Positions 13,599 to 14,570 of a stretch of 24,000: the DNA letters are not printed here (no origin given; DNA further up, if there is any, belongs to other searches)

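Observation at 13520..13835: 115-bp tandem triplication of the ABC-ATPase 3' end: three C-terminal cassettes that diverge like coding sequence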

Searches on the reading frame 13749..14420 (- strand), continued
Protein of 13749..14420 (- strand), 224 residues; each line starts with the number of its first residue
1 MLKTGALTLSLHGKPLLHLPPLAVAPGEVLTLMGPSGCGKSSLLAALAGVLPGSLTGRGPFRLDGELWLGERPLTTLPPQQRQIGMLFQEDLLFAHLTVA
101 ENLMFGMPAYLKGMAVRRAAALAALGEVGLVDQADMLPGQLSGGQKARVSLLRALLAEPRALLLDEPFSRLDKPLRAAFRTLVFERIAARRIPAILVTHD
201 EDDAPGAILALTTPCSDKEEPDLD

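Call 21: find_encoding_contigs(protein=P0123, flank=1500, max_places=6)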
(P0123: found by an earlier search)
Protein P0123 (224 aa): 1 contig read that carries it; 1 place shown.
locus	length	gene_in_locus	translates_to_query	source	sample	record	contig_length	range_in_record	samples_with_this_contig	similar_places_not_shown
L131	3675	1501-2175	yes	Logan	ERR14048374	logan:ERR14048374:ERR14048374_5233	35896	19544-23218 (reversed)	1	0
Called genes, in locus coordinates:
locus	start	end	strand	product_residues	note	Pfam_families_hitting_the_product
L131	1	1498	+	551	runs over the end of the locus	-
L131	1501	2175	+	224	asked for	PF00005:ABC_tran, PF13304:AAA_21 (faint)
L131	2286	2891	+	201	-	PF01066:CDP-OH_P_transf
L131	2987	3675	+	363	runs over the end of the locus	PF13406:SLT_2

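Call 22: find_encoding_contigs(protein=P0122, flank=1500, max_places=6)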
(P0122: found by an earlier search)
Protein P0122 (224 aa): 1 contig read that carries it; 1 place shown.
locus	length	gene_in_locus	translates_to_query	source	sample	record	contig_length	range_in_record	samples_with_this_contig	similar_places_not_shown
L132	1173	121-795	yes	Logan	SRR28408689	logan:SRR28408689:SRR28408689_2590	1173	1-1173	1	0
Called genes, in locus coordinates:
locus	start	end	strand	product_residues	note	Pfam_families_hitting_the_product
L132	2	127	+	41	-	?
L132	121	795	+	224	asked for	PF00005:ABC_tran, PF13304:AAA_21 (faint)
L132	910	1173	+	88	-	?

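Call 28: find_encoding_contigs(protein=P0009, flank=1500, max_places=4)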
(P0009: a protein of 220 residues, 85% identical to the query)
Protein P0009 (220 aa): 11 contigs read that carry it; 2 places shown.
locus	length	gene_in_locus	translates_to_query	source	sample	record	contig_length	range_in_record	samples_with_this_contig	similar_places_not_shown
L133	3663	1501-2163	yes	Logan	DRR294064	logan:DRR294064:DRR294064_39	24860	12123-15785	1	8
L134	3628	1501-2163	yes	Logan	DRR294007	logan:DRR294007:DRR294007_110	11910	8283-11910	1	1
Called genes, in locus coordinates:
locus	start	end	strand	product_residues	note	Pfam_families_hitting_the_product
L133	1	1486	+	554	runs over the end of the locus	PF00528:BPD_transp_1 (weak)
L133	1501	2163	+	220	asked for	PF00005:ABC_tran, PF13304:AAA_21 (faint)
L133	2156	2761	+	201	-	PF01066:CDP-OH_P_transf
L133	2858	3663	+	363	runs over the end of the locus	PF13406:SLT_2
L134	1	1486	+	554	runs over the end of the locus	PF00528:BPD_transp_1 (weak)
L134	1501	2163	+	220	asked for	PF00005:ABC_tran, PF13304:AAA_21 (faint)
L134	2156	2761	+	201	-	PF01066:CDP-OH_P_transf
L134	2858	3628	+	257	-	?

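Call 29: find_encoding_contigs(protein=P0025, flank=1500, max_places=2)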
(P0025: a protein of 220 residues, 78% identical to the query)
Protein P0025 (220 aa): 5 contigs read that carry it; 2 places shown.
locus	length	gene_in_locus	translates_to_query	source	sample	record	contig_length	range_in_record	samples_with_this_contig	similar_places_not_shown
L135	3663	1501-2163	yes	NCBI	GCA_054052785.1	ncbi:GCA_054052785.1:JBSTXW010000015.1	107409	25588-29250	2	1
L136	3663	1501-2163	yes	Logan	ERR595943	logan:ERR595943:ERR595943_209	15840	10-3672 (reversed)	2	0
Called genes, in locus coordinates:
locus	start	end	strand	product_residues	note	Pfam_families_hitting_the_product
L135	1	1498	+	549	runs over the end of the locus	PF00528:BPD_transp_1 (faint)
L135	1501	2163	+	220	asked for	PF00005:ABC_tran, PF13304:AAA_21 (faint)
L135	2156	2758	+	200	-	PF01066:CDP-OH_P_transf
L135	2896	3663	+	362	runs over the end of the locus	PF13406:SLT_2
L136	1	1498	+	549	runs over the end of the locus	PF00528:BPD_transp_1 (faint)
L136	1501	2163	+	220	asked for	PF00005:ABC_tran, PF13304:AAA_21 (faint)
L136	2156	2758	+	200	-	PF01066:CDP-OH_P_transf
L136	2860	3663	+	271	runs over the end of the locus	?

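Call 30: find_encoding_contigs(protein=P0002, flank=1500, max_places=2)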
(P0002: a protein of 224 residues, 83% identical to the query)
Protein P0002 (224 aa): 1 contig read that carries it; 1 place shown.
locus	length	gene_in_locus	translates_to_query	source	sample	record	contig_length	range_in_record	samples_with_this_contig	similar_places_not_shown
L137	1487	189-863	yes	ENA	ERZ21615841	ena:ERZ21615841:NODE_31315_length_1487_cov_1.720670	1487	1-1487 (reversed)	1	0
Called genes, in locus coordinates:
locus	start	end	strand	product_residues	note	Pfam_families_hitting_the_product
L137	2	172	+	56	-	?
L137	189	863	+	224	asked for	PF00005:ABC_tran, PF20703:nSTAND1 (faint), PF13304:AAA_21 (faint)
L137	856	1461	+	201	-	PF01066:CDP-OH_P_transf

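Call 41: find_encoding_contigs(protein=P0027, flank=1000, max_places=1)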
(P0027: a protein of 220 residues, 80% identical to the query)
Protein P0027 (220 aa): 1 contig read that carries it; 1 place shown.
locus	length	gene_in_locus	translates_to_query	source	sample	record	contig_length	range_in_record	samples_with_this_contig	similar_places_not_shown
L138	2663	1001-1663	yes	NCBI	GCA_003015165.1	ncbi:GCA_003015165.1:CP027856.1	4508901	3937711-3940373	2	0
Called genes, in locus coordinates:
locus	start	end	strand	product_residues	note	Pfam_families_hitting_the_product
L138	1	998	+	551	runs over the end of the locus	PF00528:BPD_transp_1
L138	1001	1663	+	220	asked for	PF00005:ABC_tran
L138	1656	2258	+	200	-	PF01066:CDP-OH_P_transf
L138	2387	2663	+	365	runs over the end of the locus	PF13406:SLT_2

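Call 42: find_encoding_contigs(protein=P0006, flank=1000, max_places=1)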
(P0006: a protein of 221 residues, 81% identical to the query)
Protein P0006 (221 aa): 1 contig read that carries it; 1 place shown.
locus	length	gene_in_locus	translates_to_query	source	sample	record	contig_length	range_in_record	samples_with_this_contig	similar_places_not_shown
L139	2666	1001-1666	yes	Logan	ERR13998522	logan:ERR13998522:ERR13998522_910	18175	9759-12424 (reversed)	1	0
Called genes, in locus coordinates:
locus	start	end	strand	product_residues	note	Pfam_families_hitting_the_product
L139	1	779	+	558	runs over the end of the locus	PF00528:BPD_transp_1 (faint)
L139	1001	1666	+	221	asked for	PF20703:nSTAND1 (weak), PF00005:ABC_tran, PF13304:AAA_21 (faint)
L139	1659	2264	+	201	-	PF01066:CDP-OH_P_transf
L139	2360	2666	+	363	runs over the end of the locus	PF13406:SLT_2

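Call 46: search_protein_families(library=ncbifam, proteins=[window:13749-14420:-], max_evalue=0.01)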
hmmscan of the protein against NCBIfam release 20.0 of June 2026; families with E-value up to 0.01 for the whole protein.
seq(224 aa): 178 families (the best 25 are shown)
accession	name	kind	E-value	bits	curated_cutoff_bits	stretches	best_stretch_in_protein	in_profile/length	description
TIGR01277.1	thiQ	equivalog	8.5e-44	149.7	245.05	1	22-207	19-195/213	thiamine ABC transporter ATP-binding protein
TIGR03258.1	PhnT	equivalog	8.8e-42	143.4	499.15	1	7-204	14-203/359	2-aminoethylphosphonate ABC transport system ATP-binding subunit PhnT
TIGR03265.1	PhnT2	equivalog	1.4e-41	142.9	457.7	1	22-204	25-198/353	putative 2-aminoethylphosphonate ABC transporter ATP-binding protein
NF008039.0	PRK10771.1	equivalog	1.5e-39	135.8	298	1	21-204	19-193/234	thiamine ABC transporter ATP-binding protein ThiQ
TIGR02142.1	modC_ABC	equivalog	3.9e-36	125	285.05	1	26-202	21-193/353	molybdenum ABC transporter ATP-binding protein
TIGR01187.1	potA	subfamily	1.6e-35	122.7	355.6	1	32-204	1-164/325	polyamine ABC transporter ATP-binding protein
TIGR00968.1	3a0106s01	subfamily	2.2e-35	122.3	342.75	1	22-204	21-194/237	sulfate ABC transporter ATP-binding protein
NF006987.0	PRK09452.1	equivalog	8.2e-35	120.2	482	1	12-204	28-211/378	spermidine/putrescine ABC transporter ATP-binding protein PotA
NF008653.0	PRK11650.1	subfamily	2.9e-34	118.7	432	1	22-203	25-197/357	sn-glycerol-3-phosphate ABC transporter ATP-binding protein UgpC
NF040933.2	ABC_arch_GlcV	equivalog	1.2e-33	116.4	450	1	22-204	27-205/357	glucose ABC transporter ATP-binding protein GlcV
NF008621.0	PRK11607.1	equivalog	2.7e-32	112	613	1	4-204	22-213/377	putrescine ABC transporter ATP-binding subunit PotG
NF043075.1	MMSYN1_0197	equivalog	5.5e-32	111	550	1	8-204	9-196/341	spermidine/putrescine ABC transporter ATP-binding protein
NF008233.0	PRK11000.1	equivalog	1.1e-31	110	568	1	22-204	24-197/369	maltose/maltodextrin ABC transporter ATP-binding protein MalK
NF008105.0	PRK10851.1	equivalog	1.5e-30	106.1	502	1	22-204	23-200/362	sulfate/thiosulfate ABC transporter ATP-binding protein CysA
TIGR01186.1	proV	subfamily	5.8e-30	104.6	326.6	1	22-204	14-193/363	betaine/proline/choline family ABC transporter ATP-binding protein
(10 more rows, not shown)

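Call 47: search_protein_families(library=pfam, proteins=[window:13749-14420:-], max_evalue=0.01)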
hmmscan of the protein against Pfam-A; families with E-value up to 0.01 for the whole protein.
seq(224 aa): 7 families
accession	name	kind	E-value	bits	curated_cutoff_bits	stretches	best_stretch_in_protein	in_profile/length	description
PF00005.33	ABC_tran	-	7.2e-28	98.3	25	1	22-168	6-136/137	ABC transporter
PF13304.12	AAA_21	-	7.2e-07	30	27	1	139-200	236-299/304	AAA domain, putative AbiEii toxin, Type IV TA system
PF20703.3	nSTAND1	-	0.00015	22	27.1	1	28-78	34-85/379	Novel STAND NTPase 1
PF02463.25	SMC_N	-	0.00077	19.4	40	0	30-51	27-48/220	RecF/RecN/SMC N terminal domain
PF13191.12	AAA_16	-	0.00084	20.3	32.6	0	26-54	24-51/167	AAA ATPase domain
PF13555.12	AAA_29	-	0.0023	18.1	27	1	27-52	22-47/61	P-loop containing region of AAA domain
PF03193.22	RsgA_GTPase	-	0.0037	17.5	30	1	27-49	106-128/174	RsgA GTPase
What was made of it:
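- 13746..14420 (-): ynjD-like ABC transporter ATPase CDS (224 aa) as currently arranged; it ends in tail 1. It matches PF00005 and is ThiQ-like, and family homology ends at about residue 204-207 (calls 46, 47).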
